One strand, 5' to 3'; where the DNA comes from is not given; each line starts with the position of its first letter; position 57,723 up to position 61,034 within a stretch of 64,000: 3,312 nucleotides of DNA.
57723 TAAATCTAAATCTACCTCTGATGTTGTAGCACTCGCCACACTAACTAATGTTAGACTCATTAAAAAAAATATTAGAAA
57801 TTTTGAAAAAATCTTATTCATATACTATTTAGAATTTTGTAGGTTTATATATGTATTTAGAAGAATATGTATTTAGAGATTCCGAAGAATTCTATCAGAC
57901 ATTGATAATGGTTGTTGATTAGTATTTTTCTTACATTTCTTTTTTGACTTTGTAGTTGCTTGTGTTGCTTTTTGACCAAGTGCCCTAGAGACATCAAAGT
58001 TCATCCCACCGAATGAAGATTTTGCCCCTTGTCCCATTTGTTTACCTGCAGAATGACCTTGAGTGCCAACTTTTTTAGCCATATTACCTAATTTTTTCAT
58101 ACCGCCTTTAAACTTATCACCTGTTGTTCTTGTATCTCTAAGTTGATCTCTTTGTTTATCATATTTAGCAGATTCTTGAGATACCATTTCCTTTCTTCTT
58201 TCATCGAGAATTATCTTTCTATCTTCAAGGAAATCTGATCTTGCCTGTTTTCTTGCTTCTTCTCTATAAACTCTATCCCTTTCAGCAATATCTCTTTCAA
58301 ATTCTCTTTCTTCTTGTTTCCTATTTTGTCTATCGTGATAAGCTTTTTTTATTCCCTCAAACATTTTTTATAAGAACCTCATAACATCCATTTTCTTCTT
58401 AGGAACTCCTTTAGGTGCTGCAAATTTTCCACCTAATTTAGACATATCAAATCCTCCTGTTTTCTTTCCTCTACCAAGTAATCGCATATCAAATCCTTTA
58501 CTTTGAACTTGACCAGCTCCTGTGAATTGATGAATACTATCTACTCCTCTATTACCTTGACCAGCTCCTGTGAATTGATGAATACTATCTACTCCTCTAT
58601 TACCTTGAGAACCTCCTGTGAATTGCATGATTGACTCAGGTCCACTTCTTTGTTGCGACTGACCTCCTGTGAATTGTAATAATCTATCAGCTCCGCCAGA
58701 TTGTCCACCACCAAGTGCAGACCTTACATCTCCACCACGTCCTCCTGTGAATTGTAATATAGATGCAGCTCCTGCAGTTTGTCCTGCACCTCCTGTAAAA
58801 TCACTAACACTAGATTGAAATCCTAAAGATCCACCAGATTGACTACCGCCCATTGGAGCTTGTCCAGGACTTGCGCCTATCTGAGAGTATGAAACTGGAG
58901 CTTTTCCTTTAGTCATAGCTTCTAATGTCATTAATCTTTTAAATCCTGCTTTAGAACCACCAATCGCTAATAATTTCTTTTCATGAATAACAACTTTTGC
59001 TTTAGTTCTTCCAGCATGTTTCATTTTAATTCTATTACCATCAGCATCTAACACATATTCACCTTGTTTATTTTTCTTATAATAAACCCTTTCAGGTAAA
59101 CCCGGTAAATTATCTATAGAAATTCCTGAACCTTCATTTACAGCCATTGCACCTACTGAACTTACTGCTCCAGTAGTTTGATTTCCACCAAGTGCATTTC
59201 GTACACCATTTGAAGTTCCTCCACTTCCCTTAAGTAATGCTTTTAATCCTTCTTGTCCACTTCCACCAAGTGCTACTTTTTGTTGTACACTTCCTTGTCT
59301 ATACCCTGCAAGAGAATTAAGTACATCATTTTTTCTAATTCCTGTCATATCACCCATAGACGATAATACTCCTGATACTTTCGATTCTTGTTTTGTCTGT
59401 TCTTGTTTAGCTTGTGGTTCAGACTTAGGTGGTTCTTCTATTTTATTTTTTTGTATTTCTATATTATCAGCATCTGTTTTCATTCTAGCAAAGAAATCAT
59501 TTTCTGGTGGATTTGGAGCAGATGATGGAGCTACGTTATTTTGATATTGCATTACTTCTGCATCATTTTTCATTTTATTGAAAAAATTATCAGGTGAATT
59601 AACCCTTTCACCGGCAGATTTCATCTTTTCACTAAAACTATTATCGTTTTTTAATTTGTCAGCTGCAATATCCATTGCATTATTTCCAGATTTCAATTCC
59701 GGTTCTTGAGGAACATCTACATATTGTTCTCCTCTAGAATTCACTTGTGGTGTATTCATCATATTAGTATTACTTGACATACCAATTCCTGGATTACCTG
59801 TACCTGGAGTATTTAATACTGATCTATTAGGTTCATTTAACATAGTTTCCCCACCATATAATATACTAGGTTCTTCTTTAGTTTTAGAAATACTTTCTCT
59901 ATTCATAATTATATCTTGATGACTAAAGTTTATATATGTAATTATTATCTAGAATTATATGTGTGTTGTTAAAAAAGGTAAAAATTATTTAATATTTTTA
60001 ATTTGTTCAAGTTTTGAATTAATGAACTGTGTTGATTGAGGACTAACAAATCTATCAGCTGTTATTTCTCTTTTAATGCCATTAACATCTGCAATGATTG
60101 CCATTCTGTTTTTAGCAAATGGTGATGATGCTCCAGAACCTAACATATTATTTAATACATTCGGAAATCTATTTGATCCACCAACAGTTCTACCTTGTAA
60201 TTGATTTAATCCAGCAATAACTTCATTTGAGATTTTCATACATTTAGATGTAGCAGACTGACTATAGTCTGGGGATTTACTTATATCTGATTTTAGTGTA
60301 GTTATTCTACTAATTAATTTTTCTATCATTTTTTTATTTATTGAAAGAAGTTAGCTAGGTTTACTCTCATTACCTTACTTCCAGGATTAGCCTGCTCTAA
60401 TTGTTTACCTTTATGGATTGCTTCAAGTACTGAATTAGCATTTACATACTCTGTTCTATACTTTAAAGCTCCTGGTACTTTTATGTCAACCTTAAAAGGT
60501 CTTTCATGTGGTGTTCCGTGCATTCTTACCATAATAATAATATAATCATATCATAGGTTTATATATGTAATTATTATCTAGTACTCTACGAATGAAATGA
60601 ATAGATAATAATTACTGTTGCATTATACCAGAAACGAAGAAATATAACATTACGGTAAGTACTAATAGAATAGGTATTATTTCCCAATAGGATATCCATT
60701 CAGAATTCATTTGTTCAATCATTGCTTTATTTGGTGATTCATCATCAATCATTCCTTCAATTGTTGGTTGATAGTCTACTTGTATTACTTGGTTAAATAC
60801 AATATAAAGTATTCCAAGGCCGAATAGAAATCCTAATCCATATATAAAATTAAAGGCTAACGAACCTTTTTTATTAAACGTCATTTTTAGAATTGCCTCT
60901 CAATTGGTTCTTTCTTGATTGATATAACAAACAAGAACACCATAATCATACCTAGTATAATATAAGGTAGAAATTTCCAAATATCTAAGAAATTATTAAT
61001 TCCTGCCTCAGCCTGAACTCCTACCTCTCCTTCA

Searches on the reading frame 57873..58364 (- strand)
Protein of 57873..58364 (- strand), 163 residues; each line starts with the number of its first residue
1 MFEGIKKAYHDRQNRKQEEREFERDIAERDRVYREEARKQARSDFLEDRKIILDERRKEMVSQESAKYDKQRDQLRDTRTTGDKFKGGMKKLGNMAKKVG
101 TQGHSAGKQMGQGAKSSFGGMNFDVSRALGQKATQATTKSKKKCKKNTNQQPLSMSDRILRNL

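Call 11: search_protein_families(library=pfam, proteins=[window:57873-58364:-], max_evalue=0.01)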
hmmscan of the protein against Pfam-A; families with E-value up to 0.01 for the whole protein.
window:57873-58364:- (163 aa): 0 families

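Call 12: search_protein_families(library=phrogs, proteins=[window:57873-58364:-], max_evalue=0.001)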
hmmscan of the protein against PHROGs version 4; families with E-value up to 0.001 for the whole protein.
window:57873-58364:- (163 aa): 1 family
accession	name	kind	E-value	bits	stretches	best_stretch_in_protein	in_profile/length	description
phrog_4704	-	tail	0.00073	19.3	1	54-140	137-219/625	tail length tape measure protein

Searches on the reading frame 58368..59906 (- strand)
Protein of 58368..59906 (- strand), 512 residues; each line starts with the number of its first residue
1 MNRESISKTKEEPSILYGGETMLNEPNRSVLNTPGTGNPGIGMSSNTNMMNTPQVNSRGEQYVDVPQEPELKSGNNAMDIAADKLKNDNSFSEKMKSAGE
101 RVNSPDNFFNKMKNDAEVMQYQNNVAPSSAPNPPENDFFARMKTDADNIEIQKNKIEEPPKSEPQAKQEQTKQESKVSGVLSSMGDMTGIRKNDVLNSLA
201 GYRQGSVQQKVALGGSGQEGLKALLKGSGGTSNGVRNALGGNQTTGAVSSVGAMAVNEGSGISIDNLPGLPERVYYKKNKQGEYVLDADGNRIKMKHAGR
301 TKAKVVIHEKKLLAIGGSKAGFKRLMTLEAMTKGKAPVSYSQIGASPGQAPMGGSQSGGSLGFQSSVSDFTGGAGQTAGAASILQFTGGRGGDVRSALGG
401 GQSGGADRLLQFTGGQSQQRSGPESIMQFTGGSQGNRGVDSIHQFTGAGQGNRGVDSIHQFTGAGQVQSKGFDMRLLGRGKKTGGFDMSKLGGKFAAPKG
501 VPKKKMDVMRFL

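Call 11: search_protein_families(library=pfam, proteins=[window:58368-59906:-], max_evalue=0.01)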
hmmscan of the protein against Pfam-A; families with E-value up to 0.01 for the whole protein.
window:58368-59906:- (512 aa): 0 families

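Call 12: search_protein_families(library=phrogs, proteins=[window:58368-59906:-], max_evalue=0.001)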
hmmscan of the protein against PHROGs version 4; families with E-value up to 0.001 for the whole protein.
window:58368-59906:- (512 aa): 0 families

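Call 14: search_dna_similar(query=window:58368-59906:-, collection=phages, mode=protein, max_evalue=0.001)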
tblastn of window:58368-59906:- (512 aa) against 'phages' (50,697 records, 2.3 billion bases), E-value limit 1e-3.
No match.

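Call 17: find_encoding_contigs(protein=window:58368-59906:-, flank=10000, max_places=6)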
Protein window:58368-59906:- (512 aa): 2 contigs read that carry it; 1 place shown.
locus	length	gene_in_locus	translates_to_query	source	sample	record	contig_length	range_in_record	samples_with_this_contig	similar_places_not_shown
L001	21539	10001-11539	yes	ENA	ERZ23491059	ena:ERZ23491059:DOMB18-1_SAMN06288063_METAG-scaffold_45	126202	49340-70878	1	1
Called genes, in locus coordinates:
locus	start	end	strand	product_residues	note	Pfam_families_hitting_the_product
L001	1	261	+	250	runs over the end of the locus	PF14890:Intein_splicing (weak)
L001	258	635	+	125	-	-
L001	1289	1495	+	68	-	-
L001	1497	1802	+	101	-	-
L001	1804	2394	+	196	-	-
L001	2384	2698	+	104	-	-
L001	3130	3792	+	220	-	-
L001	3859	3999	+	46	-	-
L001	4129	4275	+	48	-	-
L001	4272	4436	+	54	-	-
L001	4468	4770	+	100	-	PF18902:DUF5658 (weak)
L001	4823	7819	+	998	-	-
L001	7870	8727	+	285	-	-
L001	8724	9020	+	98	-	-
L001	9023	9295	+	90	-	-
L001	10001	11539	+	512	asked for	-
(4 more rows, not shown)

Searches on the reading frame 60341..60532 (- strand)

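Call 90: search_protein_families(library=phrogs, proteins=[window:60341-60532:-], max_evalue=0.1)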
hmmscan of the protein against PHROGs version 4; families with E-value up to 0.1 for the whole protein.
window:60341-60532:- (64 aa): 1 family
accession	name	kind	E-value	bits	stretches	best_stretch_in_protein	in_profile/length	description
phrog_10677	-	unknown function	0.018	16.1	1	13-46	4-38/60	-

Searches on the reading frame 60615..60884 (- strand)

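Call 90: search_protein_families(library=phrogs, proteins=[window:60615-60884:-], max_evalue=0.1)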
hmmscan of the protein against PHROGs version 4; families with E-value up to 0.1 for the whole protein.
window:60615-60884:- (90 aa): 1 family
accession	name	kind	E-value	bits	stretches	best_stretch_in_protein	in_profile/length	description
phrog_16473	-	unknown function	0.063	14.2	1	27-81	32-67/164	-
